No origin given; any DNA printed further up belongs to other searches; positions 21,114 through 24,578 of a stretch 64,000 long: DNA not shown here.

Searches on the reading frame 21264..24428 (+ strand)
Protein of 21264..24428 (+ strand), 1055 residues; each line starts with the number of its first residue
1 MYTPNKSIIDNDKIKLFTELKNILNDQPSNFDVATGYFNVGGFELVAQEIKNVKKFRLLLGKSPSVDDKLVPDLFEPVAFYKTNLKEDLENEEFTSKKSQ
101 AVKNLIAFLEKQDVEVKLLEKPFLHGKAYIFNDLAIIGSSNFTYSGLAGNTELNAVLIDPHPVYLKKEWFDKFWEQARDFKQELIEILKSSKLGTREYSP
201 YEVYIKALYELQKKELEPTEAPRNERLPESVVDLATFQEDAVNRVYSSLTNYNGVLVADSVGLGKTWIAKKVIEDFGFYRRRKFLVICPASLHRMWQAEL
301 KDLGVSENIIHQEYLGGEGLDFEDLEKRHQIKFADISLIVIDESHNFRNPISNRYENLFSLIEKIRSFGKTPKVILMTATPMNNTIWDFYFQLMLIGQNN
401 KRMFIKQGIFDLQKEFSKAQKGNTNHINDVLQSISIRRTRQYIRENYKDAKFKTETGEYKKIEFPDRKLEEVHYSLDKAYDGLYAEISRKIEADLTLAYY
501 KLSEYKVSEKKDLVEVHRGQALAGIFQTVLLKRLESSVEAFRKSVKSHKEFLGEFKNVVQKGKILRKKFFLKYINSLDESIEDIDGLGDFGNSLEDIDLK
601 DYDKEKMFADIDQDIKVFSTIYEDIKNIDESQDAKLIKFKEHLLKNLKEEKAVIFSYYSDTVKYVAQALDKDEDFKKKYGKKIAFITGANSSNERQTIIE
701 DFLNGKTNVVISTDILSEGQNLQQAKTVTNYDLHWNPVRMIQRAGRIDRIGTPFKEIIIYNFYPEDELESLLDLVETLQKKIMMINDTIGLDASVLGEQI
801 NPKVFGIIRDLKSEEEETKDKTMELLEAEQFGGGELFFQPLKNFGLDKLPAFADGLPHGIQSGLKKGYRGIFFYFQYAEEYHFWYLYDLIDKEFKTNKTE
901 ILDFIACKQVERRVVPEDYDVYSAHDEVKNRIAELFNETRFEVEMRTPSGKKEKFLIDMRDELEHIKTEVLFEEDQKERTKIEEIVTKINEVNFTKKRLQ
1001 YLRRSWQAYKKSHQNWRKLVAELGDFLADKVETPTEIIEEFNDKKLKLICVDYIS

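Call 74: search_protein_families(library=padloc, proteins=[window:21264-24428:+], max_evalue=1e-8)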
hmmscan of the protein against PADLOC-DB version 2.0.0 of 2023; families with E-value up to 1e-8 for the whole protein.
window:21264-24428:+ (1055 aa): 26 families (the best 25 are shown)
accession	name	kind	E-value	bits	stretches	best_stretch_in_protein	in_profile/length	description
PDLC01075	C3a139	-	1.2e-55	187.4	1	7-801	3-778/948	HKD+Snf2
PDLC02621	DrmD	-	8.5e-44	148.1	1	461-828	350-707/1040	DrmD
PDLC02623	DrmD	-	9.4e-38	127.6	1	623-819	504-690/1040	DrmD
PDLC02193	PLD_Helicase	-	2.2e-30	103.5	2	337-762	365-809/905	-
PDLC02504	BrxHI|BrxHII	-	3.6e-30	102.7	1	615-827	452-658/971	BrxHII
PDLC00659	HmaA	-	6.7e-28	95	1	256-752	126-612/1176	SNF2 helicase / DEAD-box helicase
PDLC02500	BrxHI|BrxHII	-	9.6e-28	95.2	1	527-793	372-613/933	BrxHI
PDLC02572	DrmA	-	2.5e-26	90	1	504-819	375-694/1043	DrmA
PDLC02707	PbeA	-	6e-24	82.6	1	26-310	28-328/672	PbeA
PDLC02840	DpdE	-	6.1e-24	82.4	2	230-396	156-317/1091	DpdE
PDLC02843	DpdE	-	7e-23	78.5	2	636-750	553-663/1091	DpdE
PDLC02632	DrmD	-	1.6e-22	77.8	2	499-769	373-641/662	DrmD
PDLC02619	DrmD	-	3.4e-22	76.4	1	224-790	23-571/872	DrmD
PDLC02633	DrmD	-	7.6e-22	75.1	1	647-819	524-704/839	DrmD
PDLC03830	ZacC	-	4.6e-21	73.2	1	233-305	12-87/1019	-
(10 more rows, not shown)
